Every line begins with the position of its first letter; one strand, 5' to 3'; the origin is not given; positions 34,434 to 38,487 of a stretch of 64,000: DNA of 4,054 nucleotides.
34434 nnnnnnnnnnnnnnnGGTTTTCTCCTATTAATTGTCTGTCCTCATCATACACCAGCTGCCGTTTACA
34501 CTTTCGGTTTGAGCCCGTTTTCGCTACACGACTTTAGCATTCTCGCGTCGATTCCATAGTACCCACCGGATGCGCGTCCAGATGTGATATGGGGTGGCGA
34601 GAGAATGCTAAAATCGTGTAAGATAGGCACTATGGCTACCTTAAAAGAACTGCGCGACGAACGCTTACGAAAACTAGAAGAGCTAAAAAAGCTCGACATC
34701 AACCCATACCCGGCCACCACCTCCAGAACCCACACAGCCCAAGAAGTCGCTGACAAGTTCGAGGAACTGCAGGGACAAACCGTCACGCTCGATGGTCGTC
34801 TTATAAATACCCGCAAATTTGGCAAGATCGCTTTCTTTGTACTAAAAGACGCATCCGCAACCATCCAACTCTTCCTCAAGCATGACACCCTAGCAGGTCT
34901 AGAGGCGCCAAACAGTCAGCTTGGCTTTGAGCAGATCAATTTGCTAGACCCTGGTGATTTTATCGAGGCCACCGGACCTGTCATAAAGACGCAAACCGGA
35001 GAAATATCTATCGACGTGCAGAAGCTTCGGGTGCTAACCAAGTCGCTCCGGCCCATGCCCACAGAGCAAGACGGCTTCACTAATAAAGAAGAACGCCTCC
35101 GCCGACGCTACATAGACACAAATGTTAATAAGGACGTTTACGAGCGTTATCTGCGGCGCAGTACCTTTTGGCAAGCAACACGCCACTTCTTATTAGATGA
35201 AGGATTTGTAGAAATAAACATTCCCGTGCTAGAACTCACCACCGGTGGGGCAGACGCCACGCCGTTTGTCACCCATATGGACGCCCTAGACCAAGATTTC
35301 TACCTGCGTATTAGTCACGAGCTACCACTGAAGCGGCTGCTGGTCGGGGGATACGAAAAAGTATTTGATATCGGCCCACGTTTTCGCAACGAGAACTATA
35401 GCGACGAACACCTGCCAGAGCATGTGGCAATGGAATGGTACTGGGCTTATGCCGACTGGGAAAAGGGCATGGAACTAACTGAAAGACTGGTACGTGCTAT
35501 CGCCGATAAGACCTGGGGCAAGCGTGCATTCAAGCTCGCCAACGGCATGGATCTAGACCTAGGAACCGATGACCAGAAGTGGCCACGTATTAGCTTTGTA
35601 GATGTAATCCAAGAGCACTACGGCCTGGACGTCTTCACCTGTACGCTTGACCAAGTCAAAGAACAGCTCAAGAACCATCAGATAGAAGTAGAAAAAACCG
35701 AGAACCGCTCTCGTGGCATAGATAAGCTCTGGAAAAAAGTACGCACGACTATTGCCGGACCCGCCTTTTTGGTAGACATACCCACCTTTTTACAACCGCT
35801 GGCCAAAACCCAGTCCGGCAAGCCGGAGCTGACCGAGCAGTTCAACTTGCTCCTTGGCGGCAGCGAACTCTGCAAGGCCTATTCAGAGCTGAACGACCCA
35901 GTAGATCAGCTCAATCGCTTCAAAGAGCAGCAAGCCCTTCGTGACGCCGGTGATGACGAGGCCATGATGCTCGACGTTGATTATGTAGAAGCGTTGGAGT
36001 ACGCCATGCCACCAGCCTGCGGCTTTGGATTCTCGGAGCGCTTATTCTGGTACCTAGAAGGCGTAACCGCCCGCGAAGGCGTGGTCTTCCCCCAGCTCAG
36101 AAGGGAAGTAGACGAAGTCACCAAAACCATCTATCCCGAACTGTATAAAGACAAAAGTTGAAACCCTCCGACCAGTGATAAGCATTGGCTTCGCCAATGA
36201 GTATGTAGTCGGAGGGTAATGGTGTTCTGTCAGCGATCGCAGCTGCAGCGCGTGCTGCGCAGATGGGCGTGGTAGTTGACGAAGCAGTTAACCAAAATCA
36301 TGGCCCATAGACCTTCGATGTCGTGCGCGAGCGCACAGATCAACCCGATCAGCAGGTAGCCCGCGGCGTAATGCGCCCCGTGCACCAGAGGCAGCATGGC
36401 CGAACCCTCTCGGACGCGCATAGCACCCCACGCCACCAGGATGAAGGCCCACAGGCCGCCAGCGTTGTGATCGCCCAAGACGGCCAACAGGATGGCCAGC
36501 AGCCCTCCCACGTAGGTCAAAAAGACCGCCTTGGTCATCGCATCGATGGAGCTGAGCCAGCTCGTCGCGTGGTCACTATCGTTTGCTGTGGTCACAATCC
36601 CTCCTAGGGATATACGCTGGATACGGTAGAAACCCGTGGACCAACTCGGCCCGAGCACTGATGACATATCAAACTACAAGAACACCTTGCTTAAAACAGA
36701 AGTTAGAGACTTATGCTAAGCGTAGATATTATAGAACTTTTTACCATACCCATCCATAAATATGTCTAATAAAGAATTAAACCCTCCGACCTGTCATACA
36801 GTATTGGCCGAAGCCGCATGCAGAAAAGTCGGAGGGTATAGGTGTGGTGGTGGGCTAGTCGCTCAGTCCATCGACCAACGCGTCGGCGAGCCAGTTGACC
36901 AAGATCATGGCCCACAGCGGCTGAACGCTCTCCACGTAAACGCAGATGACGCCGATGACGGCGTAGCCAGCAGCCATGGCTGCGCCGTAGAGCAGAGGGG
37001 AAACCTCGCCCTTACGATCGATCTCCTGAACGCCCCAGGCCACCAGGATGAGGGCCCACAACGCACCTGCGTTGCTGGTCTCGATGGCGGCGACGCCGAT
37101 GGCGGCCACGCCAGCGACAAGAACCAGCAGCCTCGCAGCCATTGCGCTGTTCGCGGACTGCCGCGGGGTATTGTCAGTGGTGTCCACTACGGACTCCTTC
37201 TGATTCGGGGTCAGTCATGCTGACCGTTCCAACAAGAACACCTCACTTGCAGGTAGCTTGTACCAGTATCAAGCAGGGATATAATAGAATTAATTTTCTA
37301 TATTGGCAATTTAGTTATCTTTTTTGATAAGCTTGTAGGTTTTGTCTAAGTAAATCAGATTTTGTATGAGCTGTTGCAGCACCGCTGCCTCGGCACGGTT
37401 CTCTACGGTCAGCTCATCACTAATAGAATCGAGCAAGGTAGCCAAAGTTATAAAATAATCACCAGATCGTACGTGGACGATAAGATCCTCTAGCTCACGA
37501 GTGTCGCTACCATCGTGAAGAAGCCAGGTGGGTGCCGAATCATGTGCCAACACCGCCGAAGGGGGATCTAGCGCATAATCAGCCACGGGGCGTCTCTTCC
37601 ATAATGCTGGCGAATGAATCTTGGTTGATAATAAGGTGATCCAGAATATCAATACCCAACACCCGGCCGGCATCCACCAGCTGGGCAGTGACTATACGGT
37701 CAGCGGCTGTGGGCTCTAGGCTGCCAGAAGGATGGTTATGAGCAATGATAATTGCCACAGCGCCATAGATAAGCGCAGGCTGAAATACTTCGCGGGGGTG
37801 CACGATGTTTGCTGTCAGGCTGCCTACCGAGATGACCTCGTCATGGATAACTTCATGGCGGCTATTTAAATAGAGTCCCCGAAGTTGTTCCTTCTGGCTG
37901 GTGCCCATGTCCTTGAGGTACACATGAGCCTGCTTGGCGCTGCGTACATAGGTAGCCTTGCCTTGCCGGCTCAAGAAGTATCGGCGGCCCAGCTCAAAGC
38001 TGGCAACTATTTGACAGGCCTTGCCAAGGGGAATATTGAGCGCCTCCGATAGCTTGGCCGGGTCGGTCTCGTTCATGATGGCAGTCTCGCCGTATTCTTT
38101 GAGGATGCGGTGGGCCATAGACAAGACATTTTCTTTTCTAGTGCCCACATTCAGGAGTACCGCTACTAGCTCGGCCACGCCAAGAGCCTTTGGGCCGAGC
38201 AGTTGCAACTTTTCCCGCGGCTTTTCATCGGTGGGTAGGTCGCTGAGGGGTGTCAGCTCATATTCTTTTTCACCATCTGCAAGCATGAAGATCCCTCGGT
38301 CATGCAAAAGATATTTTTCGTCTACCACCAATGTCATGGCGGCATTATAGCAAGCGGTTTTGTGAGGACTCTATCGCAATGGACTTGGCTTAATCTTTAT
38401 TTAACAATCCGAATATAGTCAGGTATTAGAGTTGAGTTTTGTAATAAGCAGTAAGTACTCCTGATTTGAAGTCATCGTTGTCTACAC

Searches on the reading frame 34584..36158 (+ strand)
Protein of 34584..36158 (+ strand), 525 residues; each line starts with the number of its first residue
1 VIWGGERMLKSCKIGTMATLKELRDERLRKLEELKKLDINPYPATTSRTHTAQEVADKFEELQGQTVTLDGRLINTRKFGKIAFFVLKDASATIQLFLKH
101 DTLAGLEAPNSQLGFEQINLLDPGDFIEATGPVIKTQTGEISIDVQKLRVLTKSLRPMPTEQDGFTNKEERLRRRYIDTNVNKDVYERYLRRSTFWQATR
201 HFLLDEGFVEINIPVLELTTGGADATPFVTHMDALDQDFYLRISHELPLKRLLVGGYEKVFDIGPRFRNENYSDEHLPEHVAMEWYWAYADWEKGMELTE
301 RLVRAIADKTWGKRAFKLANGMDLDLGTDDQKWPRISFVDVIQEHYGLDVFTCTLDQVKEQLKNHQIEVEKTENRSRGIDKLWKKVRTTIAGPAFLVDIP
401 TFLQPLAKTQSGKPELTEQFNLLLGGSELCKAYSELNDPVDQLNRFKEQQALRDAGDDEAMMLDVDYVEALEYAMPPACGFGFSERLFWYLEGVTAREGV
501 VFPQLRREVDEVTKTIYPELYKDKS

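Call 20: search_protein_families(library=pfam, proteins=[window:34584-36158:+], max_evalue=0.001)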
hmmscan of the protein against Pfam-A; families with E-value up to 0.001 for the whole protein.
window:34584-36158:+ (525 aa): 2 families
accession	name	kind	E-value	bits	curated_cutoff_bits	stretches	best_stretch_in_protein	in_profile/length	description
PF00152.25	tRNA-synt_2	-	4e-59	200.6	25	1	168-504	2-306/308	tRNA synthetases class II (D, K and N)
PF01336.31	tRNA_anti-codon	-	2.9e-12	46.8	27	1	67-151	1-75/75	OB-fold nucleic acid binding domain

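Call 23: find_homologous_proteins(query=window:34584-36158:+, max_evalue=1e-30)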
Query window:34584-36158:+ (525 aa): 7994 proteins with E <= 1e-30 among 8000 candidates; the best 120 are listed.
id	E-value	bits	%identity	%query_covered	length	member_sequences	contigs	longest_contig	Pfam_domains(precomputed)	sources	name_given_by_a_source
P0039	0.0e+0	1165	100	97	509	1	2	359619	PF01336.32,PF00152.26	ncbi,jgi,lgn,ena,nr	ncbi:MAG TPA: lysine--tRNA ligase [Verrucomicrobiae bacterium]|nr:lysine--tRNA ligase [Verrucomicrob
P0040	0.0e+0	1071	91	97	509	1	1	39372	PF01336.32,PF00152.26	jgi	jgi:lysyl-tRNA synthetase, class II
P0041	1.7e-288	976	82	96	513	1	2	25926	PF01336.32,PF00152.26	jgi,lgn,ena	jgi:lysyl-tRNA synthetase class 2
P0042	1.0e-287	973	81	96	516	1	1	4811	PF01336.32,PF00152.26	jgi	jgi:lysyl-tRNA synthetase class 2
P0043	7.9e-286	967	81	96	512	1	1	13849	PF01336.32,PF00152.26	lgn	-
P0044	9.5e-286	967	82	96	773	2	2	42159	PF01411.25,PF01336.32,PF00152.26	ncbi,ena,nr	ncbi:MAG TPA: lysine--tRNA ligase [Candidatus Saccharimonadales bacterium]|nr:lysine--tRNA ligase [C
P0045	2.6e-285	965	81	96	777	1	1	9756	PF01411.25,PF01336.32,PF00152.26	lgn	-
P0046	4.3e-285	965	80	97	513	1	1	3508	PF01336.32,PF00152.26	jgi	jgi:lysyl-tRNA synthetase, class II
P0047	9.8e-285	964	80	97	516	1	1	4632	PF01336.32,PF00152.26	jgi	jgi:lysyl-tRNA synthetase class 2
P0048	9.9e-285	963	81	96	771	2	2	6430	PF01411.25,PF01336.32,PF00152.26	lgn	-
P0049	1.7e-284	963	80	96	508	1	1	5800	PF01336.32,PF00152.26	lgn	-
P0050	2.4e-284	962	81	96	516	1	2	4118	PF01336.32,PF00152.26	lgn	-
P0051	3.5e-284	962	81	97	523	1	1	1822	PF01336.32,PF00152.26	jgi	-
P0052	4.9e-284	961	81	96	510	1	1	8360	PF01336.32,PF00152.26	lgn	-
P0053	7.1e-284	961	81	96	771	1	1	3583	PF01411.25,PF01336.32,PF00152.26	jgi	jgi:lysyl-tRNA synthetase class 2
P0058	3.3e-283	958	79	97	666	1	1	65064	PF01336.32,PF00152.26,PF09391.16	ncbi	-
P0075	2.4e-281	952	80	96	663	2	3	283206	PF01336.32,PF00152.26,PF09391.16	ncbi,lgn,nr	ncbi:MAG TPA: lysine--tRNA ligase [Bacillota bacterium]|nr:lysine--tRNA ligase [Bacillota bacterium]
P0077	4.4e-281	951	80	96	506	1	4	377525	PF01336.32,PF00152.26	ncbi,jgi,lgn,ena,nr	ncbi:lysine--tRNA ligase [Candidatus Saccharibacteria bacterium]|nr:lysine--tRNA ligase [Candidatus 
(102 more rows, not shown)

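Call 36: find_encoding_contigs(protein=P0040, flank=10000, max_places=2)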
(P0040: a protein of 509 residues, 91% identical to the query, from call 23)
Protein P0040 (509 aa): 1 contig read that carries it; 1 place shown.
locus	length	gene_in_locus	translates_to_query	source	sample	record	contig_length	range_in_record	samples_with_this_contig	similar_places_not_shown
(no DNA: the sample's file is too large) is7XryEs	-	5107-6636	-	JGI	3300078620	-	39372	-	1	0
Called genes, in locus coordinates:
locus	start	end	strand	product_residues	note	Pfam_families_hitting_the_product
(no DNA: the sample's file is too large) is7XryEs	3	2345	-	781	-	?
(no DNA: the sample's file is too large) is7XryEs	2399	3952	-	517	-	-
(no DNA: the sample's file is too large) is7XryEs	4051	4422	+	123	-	-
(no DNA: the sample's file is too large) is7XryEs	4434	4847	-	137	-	PF00903:Glyoxalase, PF06983:3-dmu-9_3-mt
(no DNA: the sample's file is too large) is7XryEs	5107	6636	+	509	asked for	PF01336:tRNA_anti-codon, PF00152:tRNA-synt_2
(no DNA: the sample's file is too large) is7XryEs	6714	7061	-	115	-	-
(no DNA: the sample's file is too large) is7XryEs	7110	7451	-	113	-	-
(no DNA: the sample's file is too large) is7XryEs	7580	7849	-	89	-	-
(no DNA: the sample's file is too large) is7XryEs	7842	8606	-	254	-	PF20582:UPF0758_N, PF04002:RadC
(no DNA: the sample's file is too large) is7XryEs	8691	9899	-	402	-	PF10017:Methyltransf_33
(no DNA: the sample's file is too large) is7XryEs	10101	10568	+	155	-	-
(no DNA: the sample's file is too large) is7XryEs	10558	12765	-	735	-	PF00982:Glyco_transf_20, PF02358:Trehalose_PPase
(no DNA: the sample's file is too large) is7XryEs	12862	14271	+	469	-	PF12229:PG_binding_4 (faint), PF11350:DUF3152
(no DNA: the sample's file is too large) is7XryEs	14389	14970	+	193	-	PF00188:CAP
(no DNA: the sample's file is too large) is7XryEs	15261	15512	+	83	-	-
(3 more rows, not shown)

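Call 37: find_encoding_contigs(protein=P0041, flank=10000, max_places=2)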
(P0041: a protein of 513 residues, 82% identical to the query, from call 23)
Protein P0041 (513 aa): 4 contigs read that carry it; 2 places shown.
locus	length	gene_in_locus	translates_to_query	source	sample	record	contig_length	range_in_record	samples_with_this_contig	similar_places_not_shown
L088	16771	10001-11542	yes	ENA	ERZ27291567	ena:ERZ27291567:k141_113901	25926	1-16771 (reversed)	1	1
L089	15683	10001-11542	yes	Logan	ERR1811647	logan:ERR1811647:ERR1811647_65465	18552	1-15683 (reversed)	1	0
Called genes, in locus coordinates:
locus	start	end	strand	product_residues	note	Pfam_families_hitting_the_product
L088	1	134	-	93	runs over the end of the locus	-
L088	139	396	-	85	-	-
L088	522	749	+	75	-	PF13560:HTH_31, PF12844:HTH_19, PF01381:HTH_3, PF13443:HTH_26 (weak)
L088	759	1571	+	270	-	PF01844:HNH, PF14279:HNH_5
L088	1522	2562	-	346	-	PF00145:DNA_methylase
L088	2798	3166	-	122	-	-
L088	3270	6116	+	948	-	PF26449:DUF8128, PF01935:DUF87 (weak), PF10412:TrwB_AAD_bind (faint), PF12696:TraG-D_C (weak)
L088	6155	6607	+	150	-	PF00293:NUDIX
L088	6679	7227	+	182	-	PF00300:His_Phos_1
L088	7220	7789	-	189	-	PF06414:Zeta_toxin, PF13207:AAA_17 (faint), PF13238:AAA_18, PF13671:AAA_33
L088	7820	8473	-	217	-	PF13563:2_5_RNA_ligase2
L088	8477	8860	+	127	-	-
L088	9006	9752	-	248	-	PF01928:CYTH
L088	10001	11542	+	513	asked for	PF01336:tRNA_anti-codon, PF00152:tRNA-synt_2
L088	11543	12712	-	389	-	PF00282:Pyridoxal_deC, PF00266:Aminotran_5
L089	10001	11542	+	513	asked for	PF01336:tRNA_anti-codon, PF00152:tRNA-synt_2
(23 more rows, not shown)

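Call 38: find_encoding_contigs(protein=P0077, flank=10000, max_places=2)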
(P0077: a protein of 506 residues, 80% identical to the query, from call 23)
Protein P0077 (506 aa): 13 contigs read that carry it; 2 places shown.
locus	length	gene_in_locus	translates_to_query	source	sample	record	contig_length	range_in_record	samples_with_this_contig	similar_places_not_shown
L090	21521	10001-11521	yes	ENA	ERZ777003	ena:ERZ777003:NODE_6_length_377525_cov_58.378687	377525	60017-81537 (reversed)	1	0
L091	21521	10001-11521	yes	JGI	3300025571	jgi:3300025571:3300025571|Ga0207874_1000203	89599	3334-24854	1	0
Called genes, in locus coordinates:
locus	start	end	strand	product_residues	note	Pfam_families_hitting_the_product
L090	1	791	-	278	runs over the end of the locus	PF17827:PrmC_N, PF00891:Methyltransf_2 (weak), PF05175:MTS, PF06325:PrmA, PF13847:Methyltransf_31, PF08241:Methyltransf_11 (weak), PF08242:Methyltransf_12 (faint), PF13649:Methyltransf_25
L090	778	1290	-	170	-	PF13238:AAA_18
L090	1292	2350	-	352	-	PF03462:PCRF, PF00472:RF-1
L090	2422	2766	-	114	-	PF01197:Ribosomal_L31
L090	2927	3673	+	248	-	PF00318:Ribosomal_S2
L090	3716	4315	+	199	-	PF00889:EF_TS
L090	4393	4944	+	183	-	PF01765:RRF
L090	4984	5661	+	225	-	PF01255:Prenyltransf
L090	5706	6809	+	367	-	PF02163:Peptidase_M50, PF13180:PDZ_2 (weak)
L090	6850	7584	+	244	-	PF02517:Rce1-like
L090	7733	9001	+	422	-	PF00587:tRNA-synt_2b, PF03129:HGTP_anticodon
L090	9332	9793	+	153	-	PF03449:GreA_GreB_N, PF01272:GreA_GreB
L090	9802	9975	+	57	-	-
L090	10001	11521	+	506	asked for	PF01336:tRNA_anti-codon, PF00152:tRNA-synt_2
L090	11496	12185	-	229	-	-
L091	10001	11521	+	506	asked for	PF01336:tRNA_anti-codon, PF00152:tRNA-synt_2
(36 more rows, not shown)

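Call 87: find_encoding_contigs(protein=P0075, flank=10000, max_places=2)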
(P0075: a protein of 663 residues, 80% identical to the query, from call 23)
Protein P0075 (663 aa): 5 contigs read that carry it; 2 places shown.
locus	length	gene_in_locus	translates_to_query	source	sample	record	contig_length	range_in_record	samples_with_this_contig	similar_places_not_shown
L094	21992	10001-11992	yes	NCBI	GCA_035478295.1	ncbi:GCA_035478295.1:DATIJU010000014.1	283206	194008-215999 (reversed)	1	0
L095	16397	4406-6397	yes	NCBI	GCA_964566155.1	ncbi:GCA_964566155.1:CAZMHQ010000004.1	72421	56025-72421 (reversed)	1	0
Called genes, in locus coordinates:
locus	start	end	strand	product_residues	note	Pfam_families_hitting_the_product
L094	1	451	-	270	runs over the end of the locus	PF17827:PrmC_N, PF05175:MTS, PF06325:PrmA (weak)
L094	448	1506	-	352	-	PF03462:PCRF, PF00472:RF-1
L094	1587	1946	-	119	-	PF01197:Ribosomal_L31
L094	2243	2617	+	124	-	-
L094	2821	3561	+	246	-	PF00318:Ribosomal_S2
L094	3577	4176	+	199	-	PF00889:EF_TS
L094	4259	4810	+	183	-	PF01765:RRF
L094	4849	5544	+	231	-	PF01255:Prenyltransf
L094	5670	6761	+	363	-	PF02163:Peptidase_M50, PF13180:PDZ_2 (weak), PF17820:PDZ_6 (weak)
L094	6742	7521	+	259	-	PF02517:Rce1-like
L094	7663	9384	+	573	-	PF00587:tRNA-synt_2b, PF04073:tRNA_edit, PF03129:HGTP_anticodon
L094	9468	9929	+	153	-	PF03449:GreA_GreB_N, PF01272:GreA_GreB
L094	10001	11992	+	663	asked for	PF01336:tRNA_anti-codon, PF00152:tRNA-synt_2, PF09391:DUF2000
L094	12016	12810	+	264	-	PF13619:KTSC, PF01725:Ham1p_like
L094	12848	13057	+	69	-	PF13619:KTSC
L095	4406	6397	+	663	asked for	PF01336:tRNA_anti-codon, PF00152:tRNA-synt_2, PF09391:DUF2000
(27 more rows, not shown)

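Call 88: find_encoding_contigs(protein=P0058, flank=10000, max_places=2)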
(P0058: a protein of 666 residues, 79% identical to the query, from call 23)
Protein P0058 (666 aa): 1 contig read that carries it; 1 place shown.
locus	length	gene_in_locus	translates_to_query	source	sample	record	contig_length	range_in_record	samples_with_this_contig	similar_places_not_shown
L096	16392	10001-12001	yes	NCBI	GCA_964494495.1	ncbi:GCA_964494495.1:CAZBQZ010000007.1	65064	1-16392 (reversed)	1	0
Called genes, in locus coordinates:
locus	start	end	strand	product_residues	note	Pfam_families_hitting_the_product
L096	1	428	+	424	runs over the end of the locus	PF00089:Trypsin, PF13365:Trypsin_2, PF13180:PDZ_2, PF17820:PDZ_6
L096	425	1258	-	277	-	PF17827:PrmC_N, PF05175:MTS, PF06325:PrmA (weak)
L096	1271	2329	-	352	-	PF03462:PCRF, PF00472:RF-1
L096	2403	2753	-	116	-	PF01197:Ribosomal_L31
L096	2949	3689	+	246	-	PF00318:Ribosomal_S2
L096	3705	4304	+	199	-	PF00889:EF_TS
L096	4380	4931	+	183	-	PF01765:RRF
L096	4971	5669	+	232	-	PF01255:Prenyltransf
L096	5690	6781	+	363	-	PF02163:Peptidase_M50, PF13180:PDZ_2, PF17820:PDZ_6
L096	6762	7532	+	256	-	PF02517:Rce1-like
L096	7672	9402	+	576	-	PF00587:tRNA-synt_2b, PF04073:tRNA_edit, PF03129:HGTP_anticodon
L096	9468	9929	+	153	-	PF03449:GreA_GreB_N, PF01272:GreA_GreB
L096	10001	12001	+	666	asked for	PF01336:tRNA_anti-codon, PF00152:tRNA-synt_2, PF09391:DUF2000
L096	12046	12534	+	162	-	-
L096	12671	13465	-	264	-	PF01978:TrmB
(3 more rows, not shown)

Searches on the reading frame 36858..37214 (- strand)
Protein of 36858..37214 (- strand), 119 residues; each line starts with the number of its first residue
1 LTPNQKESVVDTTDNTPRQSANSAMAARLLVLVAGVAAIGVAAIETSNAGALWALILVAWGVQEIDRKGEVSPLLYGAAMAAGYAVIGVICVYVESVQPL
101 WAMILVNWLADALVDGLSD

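Call 58: search_protein_families(library=pfam, proteins=[window:36858-37214:-], max_evalue=0.01)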
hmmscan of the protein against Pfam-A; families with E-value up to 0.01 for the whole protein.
window:36858-37214:- (119 aa): 1 family
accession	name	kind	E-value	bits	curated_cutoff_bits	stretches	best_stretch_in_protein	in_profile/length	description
PF20580.3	DUF6784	-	0.006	17.2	26.4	0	25-63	15-53/101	Domain of unknown function (DUF6784)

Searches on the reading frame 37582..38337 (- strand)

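Call 20: search_protein_families(library=pfam, proteins=[window:37582-38337:-], max_evalue=0.001)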
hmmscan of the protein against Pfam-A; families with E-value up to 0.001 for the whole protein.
window:37582-38337:- (252 aa): 2 families
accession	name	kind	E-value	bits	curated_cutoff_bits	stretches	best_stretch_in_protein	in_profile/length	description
PF04002.20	RadC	-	3.6e-36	124.2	22.1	1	133-248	3-119/121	RadC-like JAB domain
PF20582.4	UPF0758_N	-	6.9e-16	58.5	27.1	1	32-99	2-68/77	UPF0758 N-terminal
